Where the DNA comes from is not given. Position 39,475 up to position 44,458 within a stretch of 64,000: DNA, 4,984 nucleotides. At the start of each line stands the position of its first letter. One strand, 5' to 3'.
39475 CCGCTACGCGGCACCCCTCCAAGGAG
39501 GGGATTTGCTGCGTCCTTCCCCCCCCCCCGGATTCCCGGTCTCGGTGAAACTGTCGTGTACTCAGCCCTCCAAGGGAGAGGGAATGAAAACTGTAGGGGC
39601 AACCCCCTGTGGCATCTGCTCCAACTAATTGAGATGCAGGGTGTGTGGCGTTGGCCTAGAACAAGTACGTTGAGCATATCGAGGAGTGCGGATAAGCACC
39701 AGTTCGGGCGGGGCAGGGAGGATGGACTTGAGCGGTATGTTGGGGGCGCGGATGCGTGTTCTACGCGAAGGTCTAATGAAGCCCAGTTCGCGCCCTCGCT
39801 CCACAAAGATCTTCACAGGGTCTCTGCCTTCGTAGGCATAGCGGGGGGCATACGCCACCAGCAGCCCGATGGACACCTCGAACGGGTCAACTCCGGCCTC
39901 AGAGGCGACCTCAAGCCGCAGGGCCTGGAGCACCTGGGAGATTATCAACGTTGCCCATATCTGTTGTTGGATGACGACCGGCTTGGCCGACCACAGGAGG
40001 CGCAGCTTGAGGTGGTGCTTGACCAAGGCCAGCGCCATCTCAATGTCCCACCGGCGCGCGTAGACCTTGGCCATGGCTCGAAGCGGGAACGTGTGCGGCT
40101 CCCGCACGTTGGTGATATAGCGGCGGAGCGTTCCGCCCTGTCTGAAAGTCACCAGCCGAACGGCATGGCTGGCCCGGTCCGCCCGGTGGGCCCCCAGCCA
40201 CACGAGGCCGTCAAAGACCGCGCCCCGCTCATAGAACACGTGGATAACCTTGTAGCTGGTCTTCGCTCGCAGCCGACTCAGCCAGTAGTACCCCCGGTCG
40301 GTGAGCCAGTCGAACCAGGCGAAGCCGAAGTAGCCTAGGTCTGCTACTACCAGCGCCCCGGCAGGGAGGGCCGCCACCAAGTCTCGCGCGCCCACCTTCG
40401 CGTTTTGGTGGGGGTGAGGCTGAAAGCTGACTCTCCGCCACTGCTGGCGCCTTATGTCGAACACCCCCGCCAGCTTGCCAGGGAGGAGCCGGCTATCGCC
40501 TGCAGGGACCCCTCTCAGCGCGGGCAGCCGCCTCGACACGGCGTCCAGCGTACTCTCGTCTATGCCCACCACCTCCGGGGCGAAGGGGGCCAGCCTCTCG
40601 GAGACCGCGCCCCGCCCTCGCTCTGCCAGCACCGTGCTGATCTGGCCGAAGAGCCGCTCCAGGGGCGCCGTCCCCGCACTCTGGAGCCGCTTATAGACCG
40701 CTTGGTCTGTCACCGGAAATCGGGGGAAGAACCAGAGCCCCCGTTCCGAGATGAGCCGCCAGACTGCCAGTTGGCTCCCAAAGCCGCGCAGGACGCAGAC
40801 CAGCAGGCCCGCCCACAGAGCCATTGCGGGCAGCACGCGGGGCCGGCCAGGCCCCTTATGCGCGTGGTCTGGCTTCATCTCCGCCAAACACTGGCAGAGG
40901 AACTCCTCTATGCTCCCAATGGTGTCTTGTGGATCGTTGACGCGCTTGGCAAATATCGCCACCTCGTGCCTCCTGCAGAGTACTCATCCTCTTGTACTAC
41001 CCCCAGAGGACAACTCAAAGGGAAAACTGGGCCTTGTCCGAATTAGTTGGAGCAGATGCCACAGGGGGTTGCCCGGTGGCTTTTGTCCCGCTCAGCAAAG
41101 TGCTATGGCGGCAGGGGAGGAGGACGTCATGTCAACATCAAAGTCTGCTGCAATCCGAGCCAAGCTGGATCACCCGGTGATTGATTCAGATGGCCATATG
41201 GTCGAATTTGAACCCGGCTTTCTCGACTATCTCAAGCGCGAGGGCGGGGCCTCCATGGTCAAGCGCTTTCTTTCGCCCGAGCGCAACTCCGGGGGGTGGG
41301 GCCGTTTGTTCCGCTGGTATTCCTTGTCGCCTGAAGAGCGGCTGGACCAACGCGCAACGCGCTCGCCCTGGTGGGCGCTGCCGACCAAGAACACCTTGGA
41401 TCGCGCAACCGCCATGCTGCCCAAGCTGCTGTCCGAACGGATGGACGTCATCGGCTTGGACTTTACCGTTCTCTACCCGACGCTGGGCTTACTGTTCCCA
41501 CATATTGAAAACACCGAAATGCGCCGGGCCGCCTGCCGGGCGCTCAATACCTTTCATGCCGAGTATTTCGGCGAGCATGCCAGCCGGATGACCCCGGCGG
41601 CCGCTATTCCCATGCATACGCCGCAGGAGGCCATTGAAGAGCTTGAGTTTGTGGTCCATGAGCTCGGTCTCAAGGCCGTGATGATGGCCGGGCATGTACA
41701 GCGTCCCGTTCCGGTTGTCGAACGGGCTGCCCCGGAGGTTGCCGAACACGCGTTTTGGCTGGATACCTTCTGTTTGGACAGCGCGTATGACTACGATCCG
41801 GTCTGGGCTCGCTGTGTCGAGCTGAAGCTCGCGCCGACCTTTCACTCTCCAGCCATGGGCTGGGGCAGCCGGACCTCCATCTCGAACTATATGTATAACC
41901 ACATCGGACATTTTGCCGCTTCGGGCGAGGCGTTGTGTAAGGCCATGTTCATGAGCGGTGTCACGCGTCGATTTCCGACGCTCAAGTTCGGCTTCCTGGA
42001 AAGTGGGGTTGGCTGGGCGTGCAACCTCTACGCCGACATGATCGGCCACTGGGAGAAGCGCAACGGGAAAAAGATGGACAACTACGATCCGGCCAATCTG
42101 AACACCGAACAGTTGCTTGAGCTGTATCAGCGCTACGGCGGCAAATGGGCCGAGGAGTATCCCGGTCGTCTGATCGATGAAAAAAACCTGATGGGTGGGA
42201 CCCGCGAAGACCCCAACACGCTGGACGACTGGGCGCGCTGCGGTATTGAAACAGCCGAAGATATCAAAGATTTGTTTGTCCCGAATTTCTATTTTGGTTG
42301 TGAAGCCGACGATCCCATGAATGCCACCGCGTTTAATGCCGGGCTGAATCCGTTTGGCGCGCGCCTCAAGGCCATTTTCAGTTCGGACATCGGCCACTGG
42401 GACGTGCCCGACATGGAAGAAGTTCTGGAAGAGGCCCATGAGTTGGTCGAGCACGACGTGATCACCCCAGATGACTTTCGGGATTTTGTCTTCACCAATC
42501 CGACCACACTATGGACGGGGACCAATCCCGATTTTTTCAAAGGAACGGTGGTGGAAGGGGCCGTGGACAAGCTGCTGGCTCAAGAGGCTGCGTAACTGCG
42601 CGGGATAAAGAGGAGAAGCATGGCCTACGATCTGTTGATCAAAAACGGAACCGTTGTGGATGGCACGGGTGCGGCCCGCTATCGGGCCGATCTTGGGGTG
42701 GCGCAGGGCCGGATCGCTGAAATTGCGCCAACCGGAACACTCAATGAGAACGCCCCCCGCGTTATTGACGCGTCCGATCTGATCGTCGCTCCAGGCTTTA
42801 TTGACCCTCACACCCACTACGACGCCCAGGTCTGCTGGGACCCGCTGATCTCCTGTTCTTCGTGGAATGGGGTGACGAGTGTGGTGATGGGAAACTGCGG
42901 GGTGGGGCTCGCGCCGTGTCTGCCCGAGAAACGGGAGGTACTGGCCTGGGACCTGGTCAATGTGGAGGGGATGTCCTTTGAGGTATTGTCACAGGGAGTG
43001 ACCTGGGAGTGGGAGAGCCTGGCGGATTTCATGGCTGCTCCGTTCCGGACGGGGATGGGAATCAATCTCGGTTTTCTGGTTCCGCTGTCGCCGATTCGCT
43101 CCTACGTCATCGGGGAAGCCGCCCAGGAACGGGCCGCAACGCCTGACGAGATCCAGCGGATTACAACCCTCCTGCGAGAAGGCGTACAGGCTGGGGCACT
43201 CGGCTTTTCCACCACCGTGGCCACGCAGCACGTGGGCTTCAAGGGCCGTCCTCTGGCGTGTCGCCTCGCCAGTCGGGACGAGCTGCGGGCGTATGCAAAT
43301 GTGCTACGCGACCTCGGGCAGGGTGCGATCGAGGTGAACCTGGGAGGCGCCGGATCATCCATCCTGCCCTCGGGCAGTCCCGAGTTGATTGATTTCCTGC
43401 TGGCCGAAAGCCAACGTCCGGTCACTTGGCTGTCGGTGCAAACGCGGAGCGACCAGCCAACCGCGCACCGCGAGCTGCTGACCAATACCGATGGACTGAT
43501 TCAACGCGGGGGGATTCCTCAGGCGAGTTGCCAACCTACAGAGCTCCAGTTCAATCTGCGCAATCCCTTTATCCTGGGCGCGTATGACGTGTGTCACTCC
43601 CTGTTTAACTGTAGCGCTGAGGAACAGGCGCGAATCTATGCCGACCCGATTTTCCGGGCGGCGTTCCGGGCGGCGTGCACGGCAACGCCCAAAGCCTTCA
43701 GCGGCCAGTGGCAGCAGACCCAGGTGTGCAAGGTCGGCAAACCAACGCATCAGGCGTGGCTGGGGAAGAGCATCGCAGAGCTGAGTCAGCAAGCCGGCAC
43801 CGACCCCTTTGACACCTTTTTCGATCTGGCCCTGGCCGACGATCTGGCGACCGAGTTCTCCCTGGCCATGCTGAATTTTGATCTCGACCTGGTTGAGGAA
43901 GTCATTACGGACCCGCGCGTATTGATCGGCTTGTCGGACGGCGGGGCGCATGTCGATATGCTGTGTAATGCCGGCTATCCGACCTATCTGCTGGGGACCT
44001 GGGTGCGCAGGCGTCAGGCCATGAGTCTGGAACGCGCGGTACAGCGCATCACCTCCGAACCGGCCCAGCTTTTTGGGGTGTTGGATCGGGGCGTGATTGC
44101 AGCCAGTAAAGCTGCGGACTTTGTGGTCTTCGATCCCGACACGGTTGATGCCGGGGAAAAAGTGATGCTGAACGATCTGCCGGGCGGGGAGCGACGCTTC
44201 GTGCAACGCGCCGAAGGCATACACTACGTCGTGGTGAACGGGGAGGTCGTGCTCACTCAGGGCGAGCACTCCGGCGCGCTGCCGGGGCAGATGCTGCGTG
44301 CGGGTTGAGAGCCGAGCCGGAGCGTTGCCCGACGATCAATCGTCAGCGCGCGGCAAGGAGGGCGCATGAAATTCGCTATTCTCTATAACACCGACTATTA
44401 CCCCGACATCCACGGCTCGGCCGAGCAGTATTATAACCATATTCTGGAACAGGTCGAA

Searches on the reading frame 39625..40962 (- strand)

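Call 39: search_protein_families(library=pfam, proteins=[window:39625-40962:-], max_evalue=0.00001)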
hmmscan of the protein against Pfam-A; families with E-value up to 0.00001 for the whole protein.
window:39625-40962:- (445 aa): 1 family
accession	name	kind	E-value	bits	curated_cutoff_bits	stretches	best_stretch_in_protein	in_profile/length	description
PF01609.27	DDE_Tnp_1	-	1.6e-15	57.8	23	1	186-341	59-197/200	Transposase DDE domain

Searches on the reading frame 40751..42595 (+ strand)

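Call 39: search_protein_families(library=pfam, proteins=[window:40751-42595:+], max_evalue=0.00001)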
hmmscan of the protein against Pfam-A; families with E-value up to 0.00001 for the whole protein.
window:40751-42595:+ (614 aa): 1 family
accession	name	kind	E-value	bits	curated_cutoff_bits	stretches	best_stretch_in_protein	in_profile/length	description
PF04909.20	Amidohydro_2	-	1.7e-10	41.6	26.4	1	251-434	51-199/289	Amidohydrolase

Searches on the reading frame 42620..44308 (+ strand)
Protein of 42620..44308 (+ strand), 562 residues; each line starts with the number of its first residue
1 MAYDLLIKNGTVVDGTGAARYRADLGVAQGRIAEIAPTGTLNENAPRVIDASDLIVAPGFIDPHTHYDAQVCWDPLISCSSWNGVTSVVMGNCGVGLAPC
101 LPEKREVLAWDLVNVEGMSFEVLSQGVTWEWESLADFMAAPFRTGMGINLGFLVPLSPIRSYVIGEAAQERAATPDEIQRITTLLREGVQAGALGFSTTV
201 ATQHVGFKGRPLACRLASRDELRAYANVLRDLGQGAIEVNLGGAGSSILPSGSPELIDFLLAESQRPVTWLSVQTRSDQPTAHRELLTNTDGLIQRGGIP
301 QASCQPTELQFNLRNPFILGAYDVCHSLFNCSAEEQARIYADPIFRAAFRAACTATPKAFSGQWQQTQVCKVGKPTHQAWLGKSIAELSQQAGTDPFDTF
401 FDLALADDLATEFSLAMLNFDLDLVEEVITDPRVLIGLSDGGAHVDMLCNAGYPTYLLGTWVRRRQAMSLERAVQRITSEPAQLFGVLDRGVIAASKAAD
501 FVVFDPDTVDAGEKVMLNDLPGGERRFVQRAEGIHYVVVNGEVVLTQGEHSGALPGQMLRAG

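Call 39: search_protein_families(library=pfam, proteins=[window:42620-44308:+], max_evalue=0.00001)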
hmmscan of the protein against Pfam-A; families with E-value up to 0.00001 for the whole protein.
window:42620-44308:+ (562 aa): 2 families
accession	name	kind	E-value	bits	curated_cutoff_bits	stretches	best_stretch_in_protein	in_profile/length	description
PF07969.17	Amidohydro_3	-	9.6e-33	114.8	29.7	1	47-544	1-471/472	Amidohydrolase family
PF01979.26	Amidohydro_1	-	2.6e-11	43.8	25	1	439-544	249-345/345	Amidohydrolase family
